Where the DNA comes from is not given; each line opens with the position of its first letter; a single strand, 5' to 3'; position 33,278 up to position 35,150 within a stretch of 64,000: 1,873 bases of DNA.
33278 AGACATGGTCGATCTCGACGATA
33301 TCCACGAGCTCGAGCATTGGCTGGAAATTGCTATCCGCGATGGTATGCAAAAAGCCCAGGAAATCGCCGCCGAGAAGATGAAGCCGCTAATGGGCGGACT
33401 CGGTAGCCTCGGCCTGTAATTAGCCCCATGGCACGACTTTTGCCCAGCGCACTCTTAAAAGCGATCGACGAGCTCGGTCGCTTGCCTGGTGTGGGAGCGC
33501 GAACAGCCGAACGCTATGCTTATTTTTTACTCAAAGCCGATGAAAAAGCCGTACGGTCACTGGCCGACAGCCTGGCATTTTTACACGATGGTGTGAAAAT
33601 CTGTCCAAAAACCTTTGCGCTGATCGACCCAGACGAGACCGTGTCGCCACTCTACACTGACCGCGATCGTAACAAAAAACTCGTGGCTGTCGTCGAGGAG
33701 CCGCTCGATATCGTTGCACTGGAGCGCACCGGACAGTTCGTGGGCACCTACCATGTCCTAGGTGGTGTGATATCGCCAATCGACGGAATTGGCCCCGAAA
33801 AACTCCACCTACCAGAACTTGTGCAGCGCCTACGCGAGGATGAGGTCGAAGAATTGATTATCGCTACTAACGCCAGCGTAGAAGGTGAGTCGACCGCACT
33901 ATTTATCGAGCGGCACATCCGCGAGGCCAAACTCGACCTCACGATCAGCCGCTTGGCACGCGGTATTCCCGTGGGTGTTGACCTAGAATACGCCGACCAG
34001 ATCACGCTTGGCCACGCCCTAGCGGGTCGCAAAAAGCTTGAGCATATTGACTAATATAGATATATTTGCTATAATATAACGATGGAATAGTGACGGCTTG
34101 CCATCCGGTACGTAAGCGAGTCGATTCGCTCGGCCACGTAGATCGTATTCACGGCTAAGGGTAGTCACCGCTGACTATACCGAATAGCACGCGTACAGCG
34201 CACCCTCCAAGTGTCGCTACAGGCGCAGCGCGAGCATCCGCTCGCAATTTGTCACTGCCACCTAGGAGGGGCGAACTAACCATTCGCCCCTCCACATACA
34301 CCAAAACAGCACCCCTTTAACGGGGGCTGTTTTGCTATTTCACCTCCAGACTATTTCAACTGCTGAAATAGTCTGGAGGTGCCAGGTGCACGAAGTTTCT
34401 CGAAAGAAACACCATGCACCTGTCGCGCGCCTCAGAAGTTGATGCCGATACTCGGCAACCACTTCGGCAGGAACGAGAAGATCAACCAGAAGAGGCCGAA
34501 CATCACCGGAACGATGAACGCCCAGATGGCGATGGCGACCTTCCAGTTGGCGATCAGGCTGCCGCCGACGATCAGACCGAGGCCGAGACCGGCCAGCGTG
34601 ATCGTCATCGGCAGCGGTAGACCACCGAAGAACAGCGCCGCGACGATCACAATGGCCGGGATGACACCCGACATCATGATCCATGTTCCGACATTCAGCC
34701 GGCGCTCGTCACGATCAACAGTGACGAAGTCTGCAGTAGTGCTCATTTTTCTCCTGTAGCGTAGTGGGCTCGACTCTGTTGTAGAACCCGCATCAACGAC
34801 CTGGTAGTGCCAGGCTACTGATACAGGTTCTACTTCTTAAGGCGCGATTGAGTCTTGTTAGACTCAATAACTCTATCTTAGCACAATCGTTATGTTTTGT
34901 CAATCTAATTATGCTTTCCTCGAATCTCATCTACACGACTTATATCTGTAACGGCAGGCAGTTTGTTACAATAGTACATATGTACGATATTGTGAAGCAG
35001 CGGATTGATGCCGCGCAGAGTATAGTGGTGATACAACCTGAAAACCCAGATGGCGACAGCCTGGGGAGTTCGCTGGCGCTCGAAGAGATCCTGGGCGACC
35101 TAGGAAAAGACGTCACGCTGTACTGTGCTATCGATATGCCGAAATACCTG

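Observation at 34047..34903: GC-rich islet D after recR: promoter-to-terminator ~250-nt ncRNA candidate converging on a high-GC3 small membrane-protein gene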

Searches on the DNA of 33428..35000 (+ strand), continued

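Call 79: search_with_rna_model(model_id=R2, sources=[L101, L102, L103, L104, L105, L106, L107, L108, L109, L110, L111, L112, L113, L114, L115, L116, L117, L118, L119, L120, L121, L122, L123, L124, L125, L126, L127, L128, L129, L130, L131, L132, L133, L134, L135, L136, L137, L138, L139, L140, L141, L142, L143, L144, L145, L146, L147, L148, L149, L150, L151, L152, L153, L154, L155, L156, L157, L158, L159, L160, L161, L162, L163], max_evalue=10)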
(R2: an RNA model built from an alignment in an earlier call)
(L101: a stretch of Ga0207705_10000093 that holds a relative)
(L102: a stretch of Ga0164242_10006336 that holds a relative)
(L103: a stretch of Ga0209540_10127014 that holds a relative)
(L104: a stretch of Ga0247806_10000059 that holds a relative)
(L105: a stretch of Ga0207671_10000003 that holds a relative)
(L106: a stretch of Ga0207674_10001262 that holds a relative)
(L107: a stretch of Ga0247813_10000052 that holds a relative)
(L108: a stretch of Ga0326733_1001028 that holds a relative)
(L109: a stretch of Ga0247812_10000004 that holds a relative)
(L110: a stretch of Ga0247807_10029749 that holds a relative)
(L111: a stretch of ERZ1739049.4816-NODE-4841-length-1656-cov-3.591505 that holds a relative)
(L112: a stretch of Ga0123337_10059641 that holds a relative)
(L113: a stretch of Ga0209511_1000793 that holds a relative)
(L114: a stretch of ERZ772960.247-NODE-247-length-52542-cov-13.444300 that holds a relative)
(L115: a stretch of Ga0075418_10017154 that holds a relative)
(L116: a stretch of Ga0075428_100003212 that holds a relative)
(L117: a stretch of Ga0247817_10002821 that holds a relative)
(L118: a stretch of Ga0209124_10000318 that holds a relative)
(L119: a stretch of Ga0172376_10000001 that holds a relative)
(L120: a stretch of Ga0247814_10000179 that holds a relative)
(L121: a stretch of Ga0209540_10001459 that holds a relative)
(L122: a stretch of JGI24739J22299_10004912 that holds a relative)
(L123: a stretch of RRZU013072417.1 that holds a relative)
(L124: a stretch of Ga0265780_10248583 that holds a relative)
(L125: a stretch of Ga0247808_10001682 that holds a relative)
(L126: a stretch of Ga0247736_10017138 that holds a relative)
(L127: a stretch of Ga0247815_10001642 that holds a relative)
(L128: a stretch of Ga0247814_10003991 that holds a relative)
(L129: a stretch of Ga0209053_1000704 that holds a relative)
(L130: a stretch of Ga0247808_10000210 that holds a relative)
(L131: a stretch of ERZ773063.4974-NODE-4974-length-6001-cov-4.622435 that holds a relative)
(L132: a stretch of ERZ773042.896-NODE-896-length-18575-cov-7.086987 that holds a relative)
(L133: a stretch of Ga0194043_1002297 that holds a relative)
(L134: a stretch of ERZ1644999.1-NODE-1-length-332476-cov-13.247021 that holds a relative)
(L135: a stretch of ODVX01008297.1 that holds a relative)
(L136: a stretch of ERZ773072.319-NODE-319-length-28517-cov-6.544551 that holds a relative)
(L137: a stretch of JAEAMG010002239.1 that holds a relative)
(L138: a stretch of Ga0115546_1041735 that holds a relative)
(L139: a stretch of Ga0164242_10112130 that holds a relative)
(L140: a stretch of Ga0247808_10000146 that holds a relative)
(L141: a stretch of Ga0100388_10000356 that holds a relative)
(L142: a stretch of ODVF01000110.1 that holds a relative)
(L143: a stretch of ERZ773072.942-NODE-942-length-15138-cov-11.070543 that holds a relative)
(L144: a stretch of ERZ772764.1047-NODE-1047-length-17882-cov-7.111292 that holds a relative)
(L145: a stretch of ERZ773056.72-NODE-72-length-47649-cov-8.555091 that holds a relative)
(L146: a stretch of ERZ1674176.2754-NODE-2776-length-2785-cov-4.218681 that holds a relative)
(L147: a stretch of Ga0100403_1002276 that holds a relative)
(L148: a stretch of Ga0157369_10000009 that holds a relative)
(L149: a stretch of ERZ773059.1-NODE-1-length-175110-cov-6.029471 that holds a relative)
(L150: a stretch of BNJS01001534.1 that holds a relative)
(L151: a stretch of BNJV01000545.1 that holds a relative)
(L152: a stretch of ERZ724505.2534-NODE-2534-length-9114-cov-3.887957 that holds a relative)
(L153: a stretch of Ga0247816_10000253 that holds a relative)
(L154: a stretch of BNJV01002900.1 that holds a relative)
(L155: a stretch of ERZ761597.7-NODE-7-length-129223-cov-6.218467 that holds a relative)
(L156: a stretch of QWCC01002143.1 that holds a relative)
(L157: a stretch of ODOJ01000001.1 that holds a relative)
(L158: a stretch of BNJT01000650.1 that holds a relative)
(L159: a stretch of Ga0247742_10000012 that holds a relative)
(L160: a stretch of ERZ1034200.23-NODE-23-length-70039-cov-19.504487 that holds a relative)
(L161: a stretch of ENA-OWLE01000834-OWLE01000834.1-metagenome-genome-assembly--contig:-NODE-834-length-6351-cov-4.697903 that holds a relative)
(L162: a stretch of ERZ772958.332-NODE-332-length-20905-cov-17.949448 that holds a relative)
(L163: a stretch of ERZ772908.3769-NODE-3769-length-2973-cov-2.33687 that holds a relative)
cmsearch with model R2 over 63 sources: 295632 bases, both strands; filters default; matches with E-value up to 10: 0.
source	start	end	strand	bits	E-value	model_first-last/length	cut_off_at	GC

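Call 82: search_rna_families(sources=[L021, L072, L069, L082, L002, L003], threshold=gathering)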
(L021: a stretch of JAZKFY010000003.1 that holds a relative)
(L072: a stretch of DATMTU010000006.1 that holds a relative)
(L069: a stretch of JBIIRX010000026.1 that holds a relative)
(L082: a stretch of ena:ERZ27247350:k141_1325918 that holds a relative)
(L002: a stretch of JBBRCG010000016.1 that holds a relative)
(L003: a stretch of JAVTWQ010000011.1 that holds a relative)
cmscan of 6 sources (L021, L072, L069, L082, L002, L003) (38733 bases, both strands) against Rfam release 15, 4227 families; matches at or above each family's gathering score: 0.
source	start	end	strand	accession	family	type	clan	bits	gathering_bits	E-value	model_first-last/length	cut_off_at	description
